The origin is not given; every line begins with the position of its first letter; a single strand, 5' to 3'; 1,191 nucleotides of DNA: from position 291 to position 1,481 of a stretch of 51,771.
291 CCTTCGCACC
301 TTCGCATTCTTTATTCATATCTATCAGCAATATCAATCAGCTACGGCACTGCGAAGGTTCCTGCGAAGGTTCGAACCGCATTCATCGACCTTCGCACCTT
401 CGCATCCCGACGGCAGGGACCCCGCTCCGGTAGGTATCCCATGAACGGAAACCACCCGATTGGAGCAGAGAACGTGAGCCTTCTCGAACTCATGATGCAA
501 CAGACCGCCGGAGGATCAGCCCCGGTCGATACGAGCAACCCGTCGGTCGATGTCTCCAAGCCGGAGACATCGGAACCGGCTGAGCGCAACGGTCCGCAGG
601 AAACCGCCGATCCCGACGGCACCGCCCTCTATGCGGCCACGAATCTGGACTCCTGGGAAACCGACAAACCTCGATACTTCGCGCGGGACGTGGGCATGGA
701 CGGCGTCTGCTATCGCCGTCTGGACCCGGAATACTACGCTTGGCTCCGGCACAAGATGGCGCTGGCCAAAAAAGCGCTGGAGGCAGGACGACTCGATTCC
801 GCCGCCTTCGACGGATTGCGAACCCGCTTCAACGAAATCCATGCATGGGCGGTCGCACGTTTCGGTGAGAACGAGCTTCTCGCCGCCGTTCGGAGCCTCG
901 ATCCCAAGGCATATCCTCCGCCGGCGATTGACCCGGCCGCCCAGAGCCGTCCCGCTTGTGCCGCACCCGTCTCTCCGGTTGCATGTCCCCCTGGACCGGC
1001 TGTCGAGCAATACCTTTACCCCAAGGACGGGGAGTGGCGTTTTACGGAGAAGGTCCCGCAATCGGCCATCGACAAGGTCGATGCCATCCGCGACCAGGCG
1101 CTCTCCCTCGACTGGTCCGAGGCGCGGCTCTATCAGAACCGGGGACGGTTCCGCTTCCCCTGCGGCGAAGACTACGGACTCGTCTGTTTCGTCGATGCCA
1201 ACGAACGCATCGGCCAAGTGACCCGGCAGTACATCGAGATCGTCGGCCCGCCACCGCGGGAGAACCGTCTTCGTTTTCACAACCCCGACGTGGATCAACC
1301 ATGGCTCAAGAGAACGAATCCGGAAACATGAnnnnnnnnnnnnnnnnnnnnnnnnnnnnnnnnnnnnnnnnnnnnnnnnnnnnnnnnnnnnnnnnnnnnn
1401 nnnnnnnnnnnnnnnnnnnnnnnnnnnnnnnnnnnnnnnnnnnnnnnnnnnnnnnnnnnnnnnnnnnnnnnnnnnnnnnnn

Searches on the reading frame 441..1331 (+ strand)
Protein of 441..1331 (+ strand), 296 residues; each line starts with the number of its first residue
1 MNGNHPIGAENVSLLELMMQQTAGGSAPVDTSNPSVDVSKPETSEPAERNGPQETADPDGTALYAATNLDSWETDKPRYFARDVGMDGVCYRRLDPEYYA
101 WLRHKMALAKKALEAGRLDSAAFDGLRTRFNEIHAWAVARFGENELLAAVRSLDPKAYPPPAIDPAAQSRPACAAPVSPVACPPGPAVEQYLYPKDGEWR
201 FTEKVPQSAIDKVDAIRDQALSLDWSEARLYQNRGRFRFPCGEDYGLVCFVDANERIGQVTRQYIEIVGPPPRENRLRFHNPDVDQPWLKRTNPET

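Call 7: search_protein_families(library=pfam, proteins=[window:441-1331:+], max_evalue=0.01)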
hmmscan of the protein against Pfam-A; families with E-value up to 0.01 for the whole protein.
window:441-1331:+ (296 aa): 0 families

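Call 9: search_protein_families(library=phrogs, proteins=[window:441-1331:+], max_evalue=0.01)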
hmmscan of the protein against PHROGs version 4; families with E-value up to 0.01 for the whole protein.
window:441-1331:+ (296 aa): 0 families

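Call 23: search_solved_structures(query=window:441-1331:+, max_evalue=10)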
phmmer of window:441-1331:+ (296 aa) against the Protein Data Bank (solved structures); distinct sequences matched with E-value up to 10: 0.

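Call 27: find_homologous_proteins(query=window:477-1331:+)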
Query window:477-1331:+ (284 aa): 701 proteins with E <= 0.001 among 2628 candidates; the best 120 are listed.
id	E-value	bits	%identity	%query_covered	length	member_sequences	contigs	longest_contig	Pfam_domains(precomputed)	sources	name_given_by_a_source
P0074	3.5e-175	599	90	100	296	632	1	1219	-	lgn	-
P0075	4.8e-169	579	87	100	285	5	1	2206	-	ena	-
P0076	3.5e-167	573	88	100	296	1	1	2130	-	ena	-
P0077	4.7e-165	566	86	100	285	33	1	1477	-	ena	-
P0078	1.5e-164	564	86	100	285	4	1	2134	-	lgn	-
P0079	1.1e-163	561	86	100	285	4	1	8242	-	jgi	-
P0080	9.3e-163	558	86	98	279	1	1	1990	-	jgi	jgi:hypothetical protein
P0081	5.9e-162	556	84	100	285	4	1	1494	-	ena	-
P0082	3.4e-161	553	86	98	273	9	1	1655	-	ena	-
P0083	1.8e-160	551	86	100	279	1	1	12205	-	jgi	jgi:hypothetical protein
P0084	7.4e-152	523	81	100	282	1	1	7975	-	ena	-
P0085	5.2e-150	517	80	100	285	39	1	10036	-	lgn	-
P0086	1.8e-121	423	64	100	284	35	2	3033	-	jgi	-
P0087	2.7e-116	406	64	100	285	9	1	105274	-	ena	-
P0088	6.2e-116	405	64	100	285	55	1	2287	-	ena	-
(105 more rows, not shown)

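Call 34: find_related_loci(query=A2, collection=viral_contigs, flank=10000)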
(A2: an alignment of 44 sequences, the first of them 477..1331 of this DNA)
Query A2 (284 aa) in viral_contigs; peptide patterns used: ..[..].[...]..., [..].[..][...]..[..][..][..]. (x = any residue, [..] = any of these).
144 stretches matched a pattern; 128 encode a relative of the query (tblastn E <= 1e-3); the best 80 are kept; 80 distinct loci.
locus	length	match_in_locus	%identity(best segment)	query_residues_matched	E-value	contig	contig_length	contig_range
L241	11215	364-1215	64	1-284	1e-114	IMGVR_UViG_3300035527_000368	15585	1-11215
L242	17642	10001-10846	57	1-283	1e-104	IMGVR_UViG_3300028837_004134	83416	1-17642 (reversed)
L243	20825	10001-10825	58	1-283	2e-104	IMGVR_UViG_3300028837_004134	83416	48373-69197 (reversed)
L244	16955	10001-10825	56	1-283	1e-99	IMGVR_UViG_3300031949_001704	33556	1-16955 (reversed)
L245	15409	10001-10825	54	1-283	3e-96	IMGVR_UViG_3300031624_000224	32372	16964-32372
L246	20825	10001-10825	54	1-283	2e-95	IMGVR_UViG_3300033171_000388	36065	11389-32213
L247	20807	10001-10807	49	1-283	1e-82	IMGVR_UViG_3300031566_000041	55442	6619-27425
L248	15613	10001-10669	52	51-283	3e-77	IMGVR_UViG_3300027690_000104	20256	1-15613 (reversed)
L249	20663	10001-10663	53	49-281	3e-75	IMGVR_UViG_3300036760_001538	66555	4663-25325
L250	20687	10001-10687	49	38-281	3e-73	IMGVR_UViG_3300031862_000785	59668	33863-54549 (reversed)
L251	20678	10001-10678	48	38-276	9e-69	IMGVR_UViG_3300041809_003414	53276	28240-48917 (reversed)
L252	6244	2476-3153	48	38-276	8e-69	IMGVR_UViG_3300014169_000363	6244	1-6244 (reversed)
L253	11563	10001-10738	44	24-280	2e-65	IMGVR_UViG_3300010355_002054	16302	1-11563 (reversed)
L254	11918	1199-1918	44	33-280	1e-64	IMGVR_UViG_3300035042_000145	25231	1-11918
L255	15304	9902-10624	45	32-280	1e-64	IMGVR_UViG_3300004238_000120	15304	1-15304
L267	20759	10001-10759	42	1-280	6e-64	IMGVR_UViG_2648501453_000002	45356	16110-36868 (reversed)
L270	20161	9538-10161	52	49-270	7e-64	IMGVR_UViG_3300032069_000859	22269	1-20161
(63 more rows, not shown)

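Call 38: predict_structure(alignment_id=A2)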
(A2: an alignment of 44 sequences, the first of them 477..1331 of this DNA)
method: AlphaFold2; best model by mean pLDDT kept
length: 284 residues; sequences in the alignment: 44
mean_pLDDT: 68.0   pTM: 0.43
mean pLDDT of the five models: 68.0, 66.2, 66.0, 65.5, 65.1
residues with pLDDT >= 90: 68; 70-90: 93; 50-70: 28; < 50: 95
segments of 3 or more residues with pLDDT < 50: 1-44, 155-186, 221-232, 280-284
pLDDT, mean of each block of 10 residues (from residue 1): 44 30 35 35 56 91 74 82 95 94 92 92 92 93 89 48 36 40 49 76 84 69 40 63 85 85 81 65 41
secondary structure, 60 per line:
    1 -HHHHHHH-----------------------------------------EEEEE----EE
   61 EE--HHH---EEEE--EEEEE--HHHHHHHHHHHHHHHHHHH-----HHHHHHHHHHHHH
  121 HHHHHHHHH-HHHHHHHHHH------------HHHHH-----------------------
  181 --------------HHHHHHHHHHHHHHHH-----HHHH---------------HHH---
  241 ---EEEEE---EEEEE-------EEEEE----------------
elements in order: H2-8 E50-54 E59-62 E71-74 E77-81 H84-102 H108-129 H131-140 H153-157 H195-210 H216-219 E244-248 E252-256 E264-268

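Call 42: fold_search(model_id=the predicted structure, library=pdb)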
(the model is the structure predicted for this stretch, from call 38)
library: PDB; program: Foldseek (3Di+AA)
matches with E <= 10: 91; with E <= 0.001: 0
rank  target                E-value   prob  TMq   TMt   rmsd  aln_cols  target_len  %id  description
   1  8iao_Ab               1.4e+00  0.09  0.10  0.07  14.4        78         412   17  Respiratory complex CI:CIII2, type I, Wild type mouse under thermoneutral temperature (released 2024-09-18)
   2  8bq5_AA               1.5e+00  0.04  0.09  0.07  14.8       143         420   12  Cryo-EM structure of the Arabidopsis thaliana I+III2 supercomplex (Complete conformation 1 composition) (released 2023-03-22)
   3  5bxz_B                2.0e+00  0.54  0.17  0.57   2.5        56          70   14  H17 Bat Influenza NS1 RNA Binding Domain (released 2015-08-19)
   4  3te5_B                2.0e+00  0.06  0.10  0.22  15.0        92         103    9  structure of the regulatory fragment of sacchromyces cerevisiae ampk in complex with NADH (released 2011-11-09)
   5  6e9f_A                2.1e+00  0.28  0.11  0.04   4.8        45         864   20  EsCas13d-crRNA-target RNA ternary complex (released 2018-10-03)
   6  5bxz_A                2.4e+00  0.35  0.16  0.51   2.6        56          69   16  H17 Bat Influenza NS1 RNA Binding Domain (released 2015-08-19)
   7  5by1_B                2.4e+00  0.33  0.16  0.50   2.8        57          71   18  H18 Bat Influenza NS1 RNA Binding Domain (released 2015-08-19)
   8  3t4n_B                2.5e+00  0.06  0.10  0.22  14.3        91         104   10  Structure of the regulatory fragment of Saccharomyces cerevisiae AMPK in complex with ADP (released 2011-11-09)
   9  2pbi_A                2.5e+00  0.03  0.10  0.07  17.5       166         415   15  The multifunctional nature of Gbeta5/RGS9 revealed from its crystal structure (released 2008-01-29)
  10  5h5n_A                2.7e+00  0.30  0.16  0.50   2.7        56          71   16  The crystal structure of the NS1 (H17N10) RNA-binding domain (released 2016-11-23)
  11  9ec9_A                2.8e+00  0.23  0.10  0.05   4.8        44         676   20  Intermediate state of wild-type EsCas13d ternary complex (released 2025-11-19)
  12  8ic2_Ab               2.8e+00  0.07  0.10  0.08  14.4        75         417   17  Respiratory complex CI:CIII2, type I, PERK -/- mouse under cold temperature (released 2024-09-18)
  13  9eca_A                3.0e+00  0.23  0.10  0.05   4.8        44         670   20  Intermediate state of wild-type EsCas13d ternary complex with C4A mismatch (released 2025-11-19)
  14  4gfq                  3.2e+00  0.03  0.10  0.14  15.9        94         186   17  2.65 Angstrom Resolution Crystal Structure of Ribosome Recycling Factor (frr) from Bacillus anthracis (released 2012-08-15)
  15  5auj                  3.4e+00  0.16  0.09  0.10   4.9        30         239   17  Pyrococcus furiosus proliferating cell nuclear antigen (PCNA) SeMet derivative (released 2016-04-27)
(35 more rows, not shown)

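Call 57: search_dna_similar(query=window:477-1331:+, collection=phages, mode=protein, max_evalue=0.001, max_rows=30)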
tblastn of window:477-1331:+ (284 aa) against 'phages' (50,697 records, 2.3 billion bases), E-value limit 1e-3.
No match.

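Call 61: search_protein_families(library=pfam, proteins=[L267:462-1232:+, L267:1245-1718:+, L267:1718-2200:+, L267:1969-4380:+, L267:4377-7688:+, L267:8005-9543:+, L267:59-571:+], max_evalue=0.001)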
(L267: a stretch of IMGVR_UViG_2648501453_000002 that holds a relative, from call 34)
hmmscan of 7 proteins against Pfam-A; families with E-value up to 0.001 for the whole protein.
L267:462-1232:+ (256 aa): 1 family
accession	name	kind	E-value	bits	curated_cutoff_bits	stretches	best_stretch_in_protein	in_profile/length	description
PF13479.12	AAA_24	-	6.4e-57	193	27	1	16-210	3-195/195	AAA domain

L267:1245-1718:+ (157 aa): 1 family
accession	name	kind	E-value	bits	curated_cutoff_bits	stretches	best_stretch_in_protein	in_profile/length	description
PF05037.18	DUF669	-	2e-26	93.2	21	1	21-147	3-138/138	Protein of unknown function (DUF669)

L267:1718-2200:+ (160 aa): 1 family
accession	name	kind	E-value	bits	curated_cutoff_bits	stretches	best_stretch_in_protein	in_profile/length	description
PF02732.21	ERCC4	-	1.2e-20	74.3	24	1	9-133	1-138/140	ERCC4 domain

L267:1969-4380:+ (803 aa): 9 families
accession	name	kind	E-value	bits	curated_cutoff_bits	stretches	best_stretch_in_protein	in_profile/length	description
PF13245.12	AAA_19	-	9.5e-41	139.5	25.1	1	392-522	1-134/134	AAA domain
PF13604.12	AAA_30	-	3.8e-39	134.8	27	1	387-557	1-168/191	AAA domain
PF14490.11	HHH_RecD2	-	7.1e-27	93.6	27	1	207-295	2-91/92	ATP-dependent RecD2 DNA helicase HHH domain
PF13538.12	UvrD_C_2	-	4.6e-16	58.9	27.4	1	712-759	1-51/52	UvrD-like helicase C-terminal domain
PF18335.7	SH3_13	-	1e-12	48.1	41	1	627-693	1-65/65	ATP-dependent RecD-like DNA helicase SH3 domain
PF13086.12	AAA_11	-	5e-09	36.8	27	0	388-424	2-39/257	AAA domain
PF01443.25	Viral_helicase1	-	8.9e-09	35.9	21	0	406-520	2-100/228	Viral superfamily 1 RNA helicase core domain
PF23139.1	OB_YrrC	-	2.8e-07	30.8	27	1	72-138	3-74/76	ATP-dependent DNA helicase YrrC, OB-fold domain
PF00580.27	UvrD-helicase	-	0.00016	21.9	23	0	388-448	1-63/271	UvrD/REP helicase N-terminal domain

L267:4377-7688:+ (1103 aa): 3 families
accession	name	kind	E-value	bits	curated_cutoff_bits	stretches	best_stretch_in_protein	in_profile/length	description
PF01807.25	Zn_ribbon_DnaG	-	1.1e-09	38.4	24.9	1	35-84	26-74/98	CHC2 zinc finger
PF08275.17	DNAG_N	-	6.1e-07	30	26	1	150-245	2-98/128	DNA primase catalytic core, N-terminal domain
PF13155.12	Toprim_2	-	0.00048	20.9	22.1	0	295-375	1-79/88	Toprim-like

L267:8005-9543:+ (512 aa): 22 families
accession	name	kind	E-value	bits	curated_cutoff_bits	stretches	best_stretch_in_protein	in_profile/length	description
PF00005.33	ABC_tran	-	3.2e-34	118.9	25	2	30-148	2-137/137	ABC transporter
PF13304.12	AAA_21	-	9.8e-17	62.4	27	1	117-173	235-297/304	AAA domain, putative AbiEii toxin, Type IV TA system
PF13401.12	AAA_22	-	8.3e-09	36.3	27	1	347-477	8-121/130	AAA domain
PF13476.12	AAA_23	-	6.5e-08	33.9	27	1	28-56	10-37/201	AAA domain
PF05729.18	NACHT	-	2.5e-06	27.9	26.7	0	346-369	2-25/167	NACHT domain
PF02463.25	SMC_N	-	3.2e-06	27.2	40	0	30-55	16-41/220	RecF/RecN/SMC N terminal domain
PF13245.12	AAA_19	-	3.8e-06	27.6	25.1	0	342-380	9-42/134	AAA domain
PF13555.12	AAA_29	-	5.3e-06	26.5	27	0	33-55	18-39/61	P-loop containing region of AAA domain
PF13173.12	AAA_14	-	1.3e-05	25.6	27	0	347-382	5-39/129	AAA domain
PF02367.23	TsaE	-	1.6e-05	25.3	26.6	0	344-370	21-47/128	Threonylcarbamoyl adenosine biosynthesis protein TsaE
PF03193.22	RsgA_GTPase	-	2e-05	25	30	0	26-71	94-139/174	RsgA GTPase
PF13175.12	AAA_15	-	2.3e-05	24.7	32.1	0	29-56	14-41/374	AAA ATPase domain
PF19993.5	DO-GTPase2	-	3.4e-05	24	27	0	42-82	4-39/226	Double-GTPase 2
PF13604.12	AAA_30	-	5.4e-05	23.5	27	0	39-147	19-98/191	AAA domain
PF13191.12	AAA_16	-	5.9e-05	24.1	32.6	0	348-371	28-51/167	AAA ATPase domain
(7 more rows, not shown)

L267:59-571:+ (170 aa): 0 families

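Call 63: search_protein_families(library=pfam, proteins=[L249:275-874:+, L250:798-1418:+, L270:685-1425:+], max_evalue=0.01)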
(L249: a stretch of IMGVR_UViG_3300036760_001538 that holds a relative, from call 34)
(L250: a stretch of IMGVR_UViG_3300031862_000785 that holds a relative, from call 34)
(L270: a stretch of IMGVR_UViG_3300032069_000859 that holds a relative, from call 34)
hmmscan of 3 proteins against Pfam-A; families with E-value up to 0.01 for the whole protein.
L249:275-874:+ (199 aa): 8 families
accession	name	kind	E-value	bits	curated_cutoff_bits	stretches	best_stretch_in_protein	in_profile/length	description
PF04542.20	Sigma70_r2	-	2e-05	24.8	24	1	16-80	7-68/71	Sigma-70 region 2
PF12840.13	HTH_20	-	9.2e-05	22.8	27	1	150-185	11-44/51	Helix-turn-helix domain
PF13412.12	HTH_24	-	0.00087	19.3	21.9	1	158-185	16-43/48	Winged helix-turn-helix DNA-binding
PF09339.16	HTH_IclR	-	0.00088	19.4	22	1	155-184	14-43/52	IclR helix-turn-helix domain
PF08281.18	Sigma70_r4_2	-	0.0014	18.7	25.7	1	137-179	3-46/54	Sigma-70, region 4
PF13384.12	HTH_23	-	0.0045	17.2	24.6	0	155-181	13-39/50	Homeodomain-like domain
PF13518.12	HTH_28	-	0.0065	17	25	0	157-188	10-41/52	Helix-turn-helix domain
PF01978.25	TrmB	-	0.0075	16.5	25.6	0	158-185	21-48/68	Sugar-specific transcriptional regulator TrmB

L250:798-1418:+ (206 aa): 1 family
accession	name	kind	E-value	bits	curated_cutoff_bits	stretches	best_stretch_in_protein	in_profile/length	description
PF04542.20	Sigma70_r2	-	1.4e-05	25.2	24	1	20-80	11-68/71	Sigma-70 region 2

L270:685-1425:+ (246 aa): 1 family
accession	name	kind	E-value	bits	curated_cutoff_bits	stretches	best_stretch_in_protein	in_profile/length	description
PF04542.20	Sigma70_r2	-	5.4e-11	42.6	24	1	70-118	20-69/71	Sigma-70 region 2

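Call 74: find_encoding_contigs(protein=window:441-1331:+, flank=10000, max_places=5)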
Protein window:441-1331:+ (296 aa): 23 contigs read that carry it; 5 places shown.
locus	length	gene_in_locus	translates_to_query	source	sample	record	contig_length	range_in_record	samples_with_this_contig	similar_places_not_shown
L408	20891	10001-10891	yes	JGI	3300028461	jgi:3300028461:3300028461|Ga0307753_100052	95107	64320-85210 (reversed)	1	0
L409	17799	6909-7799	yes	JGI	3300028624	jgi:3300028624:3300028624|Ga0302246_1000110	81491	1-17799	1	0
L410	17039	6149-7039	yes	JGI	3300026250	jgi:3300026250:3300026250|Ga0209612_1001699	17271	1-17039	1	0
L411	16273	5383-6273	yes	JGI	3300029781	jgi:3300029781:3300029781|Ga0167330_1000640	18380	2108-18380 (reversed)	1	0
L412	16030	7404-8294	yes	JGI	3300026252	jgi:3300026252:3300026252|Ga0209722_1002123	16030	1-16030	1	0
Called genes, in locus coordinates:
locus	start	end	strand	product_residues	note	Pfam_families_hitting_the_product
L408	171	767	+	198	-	PF04542:Sigma70_r2 (faint)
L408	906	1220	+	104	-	-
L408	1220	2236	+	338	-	PF12705:PDDEXK_1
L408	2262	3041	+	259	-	PF13479:AAA_24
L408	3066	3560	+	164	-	PF05037:DUF669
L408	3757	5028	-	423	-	PF01170:UPF0020 (faint)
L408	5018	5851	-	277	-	-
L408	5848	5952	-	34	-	-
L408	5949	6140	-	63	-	PF12728:HTH_17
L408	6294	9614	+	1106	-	PF01807:Zn_ribbon_DnaG (weak)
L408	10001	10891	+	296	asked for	-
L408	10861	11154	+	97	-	PF13384:HTH_23 (weak), PF13518:HTH_28 (weak)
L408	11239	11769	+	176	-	-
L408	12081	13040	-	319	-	PF02899:Phage_int_SAM_1 (faint), PF00589:Phage_integrase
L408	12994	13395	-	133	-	-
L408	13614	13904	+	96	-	-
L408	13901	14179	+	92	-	-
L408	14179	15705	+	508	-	PF03237:Terminase_6N (weak)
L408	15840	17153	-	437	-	PF13173:AAA_14, PF13635:DUF4143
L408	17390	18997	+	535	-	PF06074:Portal_Mu, PF04860:Phage_portal (weak)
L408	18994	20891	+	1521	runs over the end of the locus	PF04233:Phage_Mu_F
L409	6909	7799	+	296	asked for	-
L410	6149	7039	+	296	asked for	-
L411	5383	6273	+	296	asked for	-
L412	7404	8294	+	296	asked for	-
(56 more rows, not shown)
